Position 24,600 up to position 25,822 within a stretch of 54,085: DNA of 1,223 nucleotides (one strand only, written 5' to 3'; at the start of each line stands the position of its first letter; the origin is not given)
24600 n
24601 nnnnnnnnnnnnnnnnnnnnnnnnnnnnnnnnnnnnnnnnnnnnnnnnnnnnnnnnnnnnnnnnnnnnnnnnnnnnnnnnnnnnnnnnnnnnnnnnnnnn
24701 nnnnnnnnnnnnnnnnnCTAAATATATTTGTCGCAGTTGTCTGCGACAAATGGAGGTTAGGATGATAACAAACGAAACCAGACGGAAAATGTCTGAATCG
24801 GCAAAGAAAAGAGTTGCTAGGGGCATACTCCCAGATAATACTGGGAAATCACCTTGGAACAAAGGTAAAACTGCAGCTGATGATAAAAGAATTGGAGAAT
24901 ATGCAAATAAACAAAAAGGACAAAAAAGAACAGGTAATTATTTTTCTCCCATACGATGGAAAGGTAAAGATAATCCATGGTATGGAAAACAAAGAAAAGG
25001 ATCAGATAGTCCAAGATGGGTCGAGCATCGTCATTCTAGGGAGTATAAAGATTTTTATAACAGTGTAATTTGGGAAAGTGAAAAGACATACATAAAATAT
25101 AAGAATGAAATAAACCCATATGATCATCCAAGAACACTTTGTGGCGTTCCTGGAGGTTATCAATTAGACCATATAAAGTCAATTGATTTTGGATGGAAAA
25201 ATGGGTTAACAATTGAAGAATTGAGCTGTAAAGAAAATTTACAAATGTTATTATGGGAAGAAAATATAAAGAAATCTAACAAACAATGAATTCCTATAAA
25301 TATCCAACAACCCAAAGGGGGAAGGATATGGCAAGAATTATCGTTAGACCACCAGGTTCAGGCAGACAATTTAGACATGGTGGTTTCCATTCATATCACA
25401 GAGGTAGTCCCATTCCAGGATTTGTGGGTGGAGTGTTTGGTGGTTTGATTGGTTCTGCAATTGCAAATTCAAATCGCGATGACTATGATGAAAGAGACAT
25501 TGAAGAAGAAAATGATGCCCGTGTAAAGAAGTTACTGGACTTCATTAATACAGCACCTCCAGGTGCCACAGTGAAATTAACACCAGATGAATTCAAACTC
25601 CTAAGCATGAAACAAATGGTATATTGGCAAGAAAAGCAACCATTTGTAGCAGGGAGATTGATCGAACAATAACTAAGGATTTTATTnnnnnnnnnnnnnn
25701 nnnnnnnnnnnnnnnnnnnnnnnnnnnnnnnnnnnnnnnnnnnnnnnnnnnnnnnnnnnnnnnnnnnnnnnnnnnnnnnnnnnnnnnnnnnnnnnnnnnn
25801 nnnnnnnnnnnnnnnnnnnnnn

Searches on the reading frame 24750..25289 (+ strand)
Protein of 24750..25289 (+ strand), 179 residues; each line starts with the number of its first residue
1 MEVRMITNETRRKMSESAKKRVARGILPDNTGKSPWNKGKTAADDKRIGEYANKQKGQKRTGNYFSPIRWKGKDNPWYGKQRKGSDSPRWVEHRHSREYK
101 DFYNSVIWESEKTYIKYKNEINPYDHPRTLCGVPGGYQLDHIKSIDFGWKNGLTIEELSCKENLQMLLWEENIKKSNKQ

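Call 3: search_protein_families(library=pfam, proteins=[window:24750-25289:+], max_evalue=0.01)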
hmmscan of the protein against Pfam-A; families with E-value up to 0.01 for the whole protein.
window:24750-25289:+ (179 aa): 1 family
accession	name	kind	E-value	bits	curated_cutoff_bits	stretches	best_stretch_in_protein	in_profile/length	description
PF07460.16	NUMOD3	-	0.00025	21.3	20.4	0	71-82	17-28/37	NUMOD3 motif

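Call 55: search_protein_families(library=phrogs, proteins=[window:24750-25289:+], max_evalue=0.01)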
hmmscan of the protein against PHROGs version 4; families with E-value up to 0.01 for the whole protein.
window:24750-25289:+ (179 aa): 1 family
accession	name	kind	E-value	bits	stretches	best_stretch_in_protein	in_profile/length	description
phrog_5104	-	unknown function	8.3e-16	59.3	1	70-178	107-200/228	-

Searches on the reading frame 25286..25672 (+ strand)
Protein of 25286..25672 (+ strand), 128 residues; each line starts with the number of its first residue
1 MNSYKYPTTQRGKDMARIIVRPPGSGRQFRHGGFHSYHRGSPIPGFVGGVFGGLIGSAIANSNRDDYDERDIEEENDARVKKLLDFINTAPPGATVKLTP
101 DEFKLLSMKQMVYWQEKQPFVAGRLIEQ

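Call 3: search_protein_families(library=pfam, proteins=[window:25286-25672:+], max_evalue=0.01)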
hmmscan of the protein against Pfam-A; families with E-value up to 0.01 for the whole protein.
window:25286-25672:+ (128 aa): 1 family
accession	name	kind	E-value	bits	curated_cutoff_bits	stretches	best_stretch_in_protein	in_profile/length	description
PF05433.20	Rick_17kDa_Anti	-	0.0066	16.8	24.2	0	44-63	2-22/43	Glycine zipper 2TM domain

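Call 55: search_protein_families(library=phrogs, proteins=[window:25328-25672:+], max_evalue=0.01)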
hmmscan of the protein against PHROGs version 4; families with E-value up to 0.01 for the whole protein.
window:25328-25672:+ (114 aa): 0 families

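Call 56: search_protein_families(library=padloc, proteins=[window:25328-25672:+], max_evalue=0.1)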
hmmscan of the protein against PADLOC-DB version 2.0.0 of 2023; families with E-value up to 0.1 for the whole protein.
window:25328-25672:+ (114 aa): 0 families
